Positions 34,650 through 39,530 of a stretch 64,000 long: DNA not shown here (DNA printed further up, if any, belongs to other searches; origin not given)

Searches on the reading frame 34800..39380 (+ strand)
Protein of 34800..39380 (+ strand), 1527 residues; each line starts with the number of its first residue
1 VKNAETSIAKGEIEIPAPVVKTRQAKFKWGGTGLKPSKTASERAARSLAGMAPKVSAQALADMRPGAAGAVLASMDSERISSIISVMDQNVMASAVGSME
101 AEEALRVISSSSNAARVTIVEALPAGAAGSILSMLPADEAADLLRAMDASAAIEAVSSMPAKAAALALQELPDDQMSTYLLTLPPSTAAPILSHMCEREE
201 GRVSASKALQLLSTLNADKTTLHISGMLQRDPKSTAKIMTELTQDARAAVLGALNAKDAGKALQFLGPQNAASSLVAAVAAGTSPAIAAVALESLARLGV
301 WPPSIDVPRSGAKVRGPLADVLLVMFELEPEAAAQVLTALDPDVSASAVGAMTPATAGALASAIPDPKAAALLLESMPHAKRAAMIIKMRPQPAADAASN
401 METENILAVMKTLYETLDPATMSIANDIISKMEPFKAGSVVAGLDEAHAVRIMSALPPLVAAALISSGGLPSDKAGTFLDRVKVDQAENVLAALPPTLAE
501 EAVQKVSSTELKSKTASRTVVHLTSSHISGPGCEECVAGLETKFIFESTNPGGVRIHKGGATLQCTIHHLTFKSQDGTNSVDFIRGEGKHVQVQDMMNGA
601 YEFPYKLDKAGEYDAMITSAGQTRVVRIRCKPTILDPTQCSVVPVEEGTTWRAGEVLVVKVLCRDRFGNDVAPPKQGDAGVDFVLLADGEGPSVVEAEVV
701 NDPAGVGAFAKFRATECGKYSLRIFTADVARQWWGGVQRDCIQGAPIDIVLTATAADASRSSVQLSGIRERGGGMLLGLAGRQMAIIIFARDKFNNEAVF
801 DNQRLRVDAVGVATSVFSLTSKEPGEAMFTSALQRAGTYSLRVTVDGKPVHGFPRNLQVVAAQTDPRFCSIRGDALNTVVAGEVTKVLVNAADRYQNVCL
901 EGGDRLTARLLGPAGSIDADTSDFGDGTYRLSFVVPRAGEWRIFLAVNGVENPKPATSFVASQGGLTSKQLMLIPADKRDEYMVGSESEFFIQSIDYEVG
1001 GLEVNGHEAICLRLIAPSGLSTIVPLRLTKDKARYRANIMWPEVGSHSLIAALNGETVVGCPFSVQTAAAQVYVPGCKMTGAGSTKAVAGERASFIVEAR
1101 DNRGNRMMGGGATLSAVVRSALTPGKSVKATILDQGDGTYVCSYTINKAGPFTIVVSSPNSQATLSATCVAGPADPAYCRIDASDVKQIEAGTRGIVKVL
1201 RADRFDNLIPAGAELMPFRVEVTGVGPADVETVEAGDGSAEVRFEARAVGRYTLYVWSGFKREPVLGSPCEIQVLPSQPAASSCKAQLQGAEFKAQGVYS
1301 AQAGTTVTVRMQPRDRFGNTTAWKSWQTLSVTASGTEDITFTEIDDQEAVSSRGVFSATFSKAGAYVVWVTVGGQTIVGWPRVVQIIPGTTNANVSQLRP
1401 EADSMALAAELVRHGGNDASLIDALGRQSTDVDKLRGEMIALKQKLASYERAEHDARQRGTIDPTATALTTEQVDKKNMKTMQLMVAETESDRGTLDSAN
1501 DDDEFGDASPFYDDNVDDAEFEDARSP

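Call 5: search_protein_families(library=pfam, proteins=[window:34800-39380:+], max_evalue=1)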
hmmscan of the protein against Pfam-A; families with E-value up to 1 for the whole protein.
window:34800-39380:+ (1527 aa): 8 families
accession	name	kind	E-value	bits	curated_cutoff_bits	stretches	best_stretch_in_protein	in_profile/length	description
PF00630.25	Filamin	-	1.5e-51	173.6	26.9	5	1076-1159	6-83/93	Filamin/ABP280 repeat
PF03448.22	MgtE_N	-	2.1e-32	112.1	25.9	5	100-191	2-93/102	MgtE intracellular N domain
PF23616.1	Ig_GEX2_N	-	3.9e-18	65.9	27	3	1301-1381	14-100/105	GEX2 N-terminal Ig-like domain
PF14841.11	FliG_M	-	1.1e-06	29.2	25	0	478-517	19-58/76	FliG middle domain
PF13115.11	YtkA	-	0.00019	22.5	25.9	0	918-943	58-82/85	YtkA-like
PF22091.2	DUF6941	-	0.042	14.6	27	0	828-854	95-121/125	Family of unknown function (DUF6941)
PF22746.1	SHOCT-like_DUF2089-C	-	0.13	12.4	27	0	199-218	11-30/32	SHOCT-like domain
PF14842.11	FliG_N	-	0.22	12.6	25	0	41-137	5-97/104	FliG N-terminal domain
